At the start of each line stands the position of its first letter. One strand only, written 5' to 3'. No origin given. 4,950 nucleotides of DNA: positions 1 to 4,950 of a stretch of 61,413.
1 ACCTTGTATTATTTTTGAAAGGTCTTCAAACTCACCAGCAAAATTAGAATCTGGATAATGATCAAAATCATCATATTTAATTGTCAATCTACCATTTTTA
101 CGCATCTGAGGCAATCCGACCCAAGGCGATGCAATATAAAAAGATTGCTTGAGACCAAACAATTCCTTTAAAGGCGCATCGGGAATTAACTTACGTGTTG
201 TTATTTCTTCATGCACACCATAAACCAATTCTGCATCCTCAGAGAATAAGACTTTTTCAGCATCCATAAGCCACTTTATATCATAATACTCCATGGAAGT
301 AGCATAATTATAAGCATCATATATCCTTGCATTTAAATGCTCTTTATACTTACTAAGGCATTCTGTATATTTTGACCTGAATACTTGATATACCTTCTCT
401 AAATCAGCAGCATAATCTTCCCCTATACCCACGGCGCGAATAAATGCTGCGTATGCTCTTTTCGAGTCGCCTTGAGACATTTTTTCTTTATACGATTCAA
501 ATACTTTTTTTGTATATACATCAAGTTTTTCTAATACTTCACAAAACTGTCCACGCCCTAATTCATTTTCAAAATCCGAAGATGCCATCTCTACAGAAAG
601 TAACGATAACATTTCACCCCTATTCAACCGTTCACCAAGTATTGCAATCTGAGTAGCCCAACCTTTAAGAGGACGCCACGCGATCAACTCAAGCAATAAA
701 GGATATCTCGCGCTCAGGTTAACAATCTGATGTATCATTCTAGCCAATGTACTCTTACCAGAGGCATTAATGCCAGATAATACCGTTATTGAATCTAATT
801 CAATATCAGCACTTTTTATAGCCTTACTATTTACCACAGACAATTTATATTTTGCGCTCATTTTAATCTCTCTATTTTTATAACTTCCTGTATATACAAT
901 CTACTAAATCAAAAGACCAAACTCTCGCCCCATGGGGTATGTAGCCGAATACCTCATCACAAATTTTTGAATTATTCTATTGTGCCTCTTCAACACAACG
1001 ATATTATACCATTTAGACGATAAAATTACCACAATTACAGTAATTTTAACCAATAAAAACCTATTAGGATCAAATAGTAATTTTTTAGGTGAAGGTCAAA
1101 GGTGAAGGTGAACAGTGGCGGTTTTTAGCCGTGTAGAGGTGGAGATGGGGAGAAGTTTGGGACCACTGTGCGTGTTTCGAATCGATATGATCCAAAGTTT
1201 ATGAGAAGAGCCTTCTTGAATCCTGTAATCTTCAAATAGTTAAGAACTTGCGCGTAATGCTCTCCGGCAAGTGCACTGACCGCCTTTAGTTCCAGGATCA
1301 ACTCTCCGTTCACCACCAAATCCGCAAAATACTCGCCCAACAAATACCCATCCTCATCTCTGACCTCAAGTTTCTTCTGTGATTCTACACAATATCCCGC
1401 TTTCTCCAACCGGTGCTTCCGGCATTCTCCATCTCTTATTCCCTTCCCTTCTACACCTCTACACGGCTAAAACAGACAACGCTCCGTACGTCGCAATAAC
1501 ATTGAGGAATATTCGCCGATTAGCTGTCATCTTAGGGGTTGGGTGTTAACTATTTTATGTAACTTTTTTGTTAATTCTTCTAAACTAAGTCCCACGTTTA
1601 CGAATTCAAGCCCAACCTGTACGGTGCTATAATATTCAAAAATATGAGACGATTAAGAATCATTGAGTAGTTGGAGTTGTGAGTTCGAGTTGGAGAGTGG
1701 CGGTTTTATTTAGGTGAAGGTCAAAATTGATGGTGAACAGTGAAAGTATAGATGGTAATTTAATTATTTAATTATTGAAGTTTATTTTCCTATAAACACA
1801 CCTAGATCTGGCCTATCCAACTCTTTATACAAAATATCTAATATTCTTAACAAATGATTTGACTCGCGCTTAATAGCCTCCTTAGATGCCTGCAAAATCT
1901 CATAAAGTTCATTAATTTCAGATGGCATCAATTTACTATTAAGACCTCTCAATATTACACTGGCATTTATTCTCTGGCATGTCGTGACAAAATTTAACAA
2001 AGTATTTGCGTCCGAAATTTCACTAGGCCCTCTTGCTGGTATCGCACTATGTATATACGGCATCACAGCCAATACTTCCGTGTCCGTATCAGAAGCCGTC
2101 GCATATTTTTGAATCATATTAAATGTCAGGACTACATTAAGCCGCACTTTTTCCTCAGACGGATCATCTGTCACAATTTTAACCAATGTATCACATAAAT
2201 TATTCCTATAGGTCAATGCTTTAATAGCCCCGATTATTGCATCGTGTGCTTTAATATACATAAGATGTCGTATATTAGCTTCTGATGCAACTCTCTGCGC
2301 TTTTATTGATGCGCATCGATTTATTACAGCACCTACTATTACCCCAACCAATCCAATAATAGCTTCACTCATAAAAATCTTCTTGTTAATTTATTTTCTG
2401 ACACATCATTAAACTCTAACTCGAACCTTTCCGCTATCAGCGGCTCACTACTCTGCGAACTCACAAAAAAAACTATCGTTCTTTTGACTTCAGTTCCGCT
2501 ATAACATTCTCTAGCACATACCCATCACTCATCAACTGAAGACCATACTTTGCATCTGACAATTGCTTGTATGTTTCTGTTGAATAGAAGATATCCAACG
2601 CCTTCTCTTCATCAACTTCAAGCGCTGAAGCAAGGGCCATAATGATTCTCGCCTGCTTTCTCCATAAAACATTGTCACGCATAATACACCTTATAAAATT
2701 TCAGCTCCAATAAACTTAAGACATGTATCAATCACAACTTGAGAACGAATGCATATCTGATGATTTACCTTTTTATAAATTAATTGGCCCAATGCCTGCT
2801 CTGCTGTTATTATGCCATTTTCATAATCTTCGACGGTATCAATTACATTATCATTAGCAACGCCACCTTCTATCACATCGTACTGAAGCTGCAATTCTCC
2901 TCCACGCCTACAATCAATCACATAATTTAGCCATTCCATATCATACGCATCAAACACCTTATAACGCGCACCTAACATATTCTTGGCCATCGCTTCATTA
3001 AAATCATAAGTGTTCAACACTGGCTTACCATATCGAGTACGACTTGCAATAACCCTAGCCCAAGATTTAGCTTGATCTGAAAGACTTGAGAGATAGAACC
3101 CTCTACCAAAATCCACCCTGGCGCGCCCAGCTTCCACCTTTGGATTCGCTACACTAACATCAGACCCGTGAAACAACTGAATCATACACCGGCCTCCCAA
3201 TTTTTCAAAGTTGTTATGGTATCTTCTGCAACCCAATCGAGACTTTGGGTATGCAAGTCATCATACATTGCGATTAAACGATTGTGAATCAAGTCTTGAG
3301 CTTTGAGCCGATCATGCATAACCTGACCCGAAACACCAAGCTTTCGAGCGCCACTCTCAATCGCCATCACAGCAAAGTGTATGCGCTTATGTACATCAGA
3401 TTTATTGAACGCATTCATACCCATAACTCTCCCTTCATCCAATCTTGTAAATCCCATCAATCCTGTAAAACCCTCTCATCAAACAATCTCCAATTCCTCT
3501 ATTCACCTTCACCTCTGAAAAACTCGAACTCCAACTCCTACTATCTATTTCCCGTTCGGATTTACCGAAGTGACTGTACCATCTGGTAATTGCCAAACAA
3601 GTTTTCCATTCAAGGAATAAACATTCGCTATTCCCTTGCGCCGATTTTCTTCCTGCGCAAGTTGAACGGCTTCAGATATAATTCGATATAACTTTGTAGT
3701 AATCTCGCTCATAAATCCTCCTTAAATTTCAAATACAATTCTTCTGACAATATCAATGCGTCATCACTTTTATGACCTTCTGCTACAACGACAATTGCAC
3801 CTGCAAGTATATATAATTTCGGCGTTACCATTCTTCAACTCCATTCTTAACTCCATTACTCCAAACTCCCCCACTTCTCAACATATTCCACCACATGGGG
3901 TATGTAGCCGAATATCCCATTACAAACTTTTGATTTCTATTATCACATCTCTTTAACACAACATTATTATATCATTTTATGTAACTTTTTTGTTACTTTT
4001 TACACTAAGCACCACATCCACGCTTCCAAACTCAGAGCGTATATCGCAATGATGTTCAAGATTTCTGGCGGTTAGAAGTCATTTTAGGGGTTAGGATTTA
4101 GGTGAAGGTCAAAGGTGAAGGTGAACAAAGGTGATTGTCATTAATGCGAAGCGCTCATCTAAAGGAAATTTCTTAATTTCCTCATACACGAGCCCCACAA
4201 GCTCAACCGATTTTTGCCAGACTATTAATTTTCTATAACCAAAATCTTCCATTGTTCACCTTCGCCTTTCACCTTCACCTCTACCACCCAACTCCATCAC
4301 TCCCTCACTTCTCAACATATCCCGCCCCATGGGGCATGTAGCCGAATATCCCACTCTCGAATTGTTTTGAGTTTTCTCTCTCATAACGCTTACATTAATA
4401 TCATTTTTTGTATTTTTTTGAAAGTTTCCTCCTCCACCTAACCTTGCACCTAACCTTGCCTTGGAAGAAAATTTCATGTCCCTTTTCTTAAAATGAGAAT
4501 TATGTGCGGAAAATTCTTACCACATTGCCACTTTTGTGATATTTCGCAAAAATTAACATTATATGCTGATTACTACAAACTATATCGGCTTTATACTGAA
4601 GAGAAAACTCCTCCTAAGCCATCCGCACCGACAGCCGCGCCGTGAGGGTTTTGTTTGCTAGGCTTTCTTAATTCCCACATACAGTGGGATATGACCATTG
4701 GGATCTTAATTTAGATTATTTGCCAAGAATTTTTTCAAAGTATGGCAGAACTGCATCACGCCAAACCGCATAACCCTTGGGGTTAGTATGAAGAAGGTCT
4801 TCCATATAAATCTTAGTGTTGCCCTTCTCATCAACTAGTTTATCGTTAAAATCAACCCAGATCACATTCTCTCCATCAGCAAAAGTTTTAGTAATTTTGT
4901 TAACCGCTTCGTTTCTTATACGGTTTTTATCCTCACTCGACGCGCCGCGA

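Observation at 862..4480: Mosaic cassette-like accessory island built from shuffled repeat modules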

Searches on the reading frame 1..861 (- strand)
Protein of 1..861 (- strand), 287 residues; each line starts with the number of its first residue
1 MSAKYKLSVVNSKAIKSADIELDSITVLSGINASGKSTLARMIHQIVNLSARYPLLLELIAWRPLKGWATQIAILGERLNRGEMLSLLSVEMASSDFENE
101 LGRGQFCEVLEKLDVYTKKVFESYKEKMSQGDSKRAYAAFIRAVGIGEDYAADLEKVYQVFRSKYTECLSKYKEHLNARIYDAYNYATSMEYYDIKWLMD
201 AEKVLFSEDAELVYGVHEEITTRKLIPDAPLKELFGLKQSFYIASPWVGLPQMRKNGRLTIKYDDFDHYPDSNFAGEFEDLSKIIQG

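Call 8: search_protein_families(library=pfam, proteins=[window:1-861:-], max_evalue=0.1)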
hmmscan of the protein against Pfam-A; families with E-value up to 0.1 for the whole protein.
window:1-861:- (287 aa): 5 families
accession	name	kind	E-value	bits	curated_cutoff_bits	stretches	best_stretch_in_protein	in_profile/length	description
PF13175.12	AAA_15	-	2.1e-06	28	32.1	1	6-194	5-144/374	AAA ATPase domain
PF00005.33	ABC_tran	-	0.0017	19.4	25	1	18-135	6-116/137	ABC transporter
PF13555.12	AAA_29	-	0.0062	16.7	27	1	7-39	4-38/61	P-loop containing region of AAA domain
PF13304.12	AAA_21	-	0.025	15.1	27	1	25-125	1-110/304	AAA domain, putative AbiEii toxin, Type IV TA system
PF13476.12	AAA_23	-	0.029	15.4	27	1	6-44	1-40/201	AAA domain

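Call 9: search_protein_families(library=ncbifam, proteins=[window:1-861:-], max_evalue=0.1)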
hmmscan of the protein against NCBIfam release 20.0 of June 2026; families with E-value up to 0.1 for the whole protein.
window:1-861:- (287 aa): 15 families
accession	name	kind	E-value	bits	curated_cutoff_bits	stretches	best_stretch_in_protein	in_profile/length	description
NF041774.1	tung_ATPbind_TupC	equivalog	8.9e-05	21.6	400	1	14-47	17-50/319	tungstate ABC transporter ATP-binding protein TupC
NF045998.1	cleave_ABC_plasm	equivalog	0.00067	18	500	1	9-132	480-607/673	Mbov_0121 family peptidase domain-containing ABC transporter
NF047739.1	antiphage_MADS3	equivalog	0.0024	17.1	420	1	7-41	5-39/427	methylation-associated defense system AAA family ATPase MAD3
NF040873.1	AztA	equivalog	0.0063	16.1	220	1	18-45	13-40/191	zinc ABC transporter ATP-binding protein AztA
NF002572.0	PRK02224.1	equivalog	0.01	14.2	1087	1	6-39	5-39/888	DNA double-strand break repair ATPase Rad50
NF000167.2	ABCF_Lsa_all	exception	0.013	14.5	750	0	98-136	394-431/492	Lsa family ABC-F type ribosomal protection protein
TIGR04520.1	ECF_ATPase_1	equivalog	0.014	14.8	315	1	17-48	22-53/269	energy-coupling factor transporter ATPase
TIGR00611.2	recf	equivalog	0.016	14.4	172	1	6-39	3-37/339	DNA replication/repair protein RecF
NF041035.1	Rad50_Halo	equivalog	0.02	13.2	1000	1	7-40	6-40/883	DNA double-strand break repair ATPase Rad50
NF041760.1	PtuA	equivalog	0.022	13.7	500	1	6-46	54-95/524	retron Ec78 anti-phage system effector ATPase PtuA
NF010063.0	PRK13541.1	equivalog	0.056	13.3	200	1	23-50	26-53/195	cytochrome c biogenesis protein CcmA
TIGR03415.1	ABC_choXWV_ATP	equivalog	0.056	12.4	483.75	1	17-48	44-75/382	choline ABC transporter ATP-binding protein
NF000355.4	ribo_prot_ABC_F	equivalog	0.056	12.3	380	0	20-46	336-362/499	ribosomal protection-like ABC-F family protein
NF011630.0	PRK15056.1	equivalog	0.066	12.4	393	1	20-51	30-61/274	manganese/iron ABC transporter ATP-binding protein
TIGR03864.1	PQQ_ABC_ATP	hypoth_equivalog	0.074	12.5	302.25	0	18-82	20-68/236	ABC transporter, ATP-binding subunit, PQQ-dependent alcohol dehydrogenase system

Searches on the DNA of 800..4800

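Call 37: search_rna_families(source=window, start=800, end=4800, threshold=evalue, max_evalue=5)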
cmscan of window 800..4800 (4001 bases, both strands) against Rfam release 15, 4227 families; matches with E-value up to 5: 0.
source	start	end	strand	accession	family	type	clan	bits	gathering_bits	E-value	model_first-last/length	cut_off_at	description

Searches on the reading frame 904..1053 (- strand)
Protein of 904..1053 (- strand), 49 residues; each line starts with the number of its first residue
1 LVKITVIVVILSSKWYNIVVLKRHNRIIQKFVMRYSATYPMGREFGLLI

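Call 59: search_protein_families(library=pfam, proteins=[window:904-1053:-], max_evalue=0.1)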
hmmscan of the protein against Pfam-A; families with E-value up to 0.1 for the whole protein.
window:904-1053:- (49 aa): 0 families
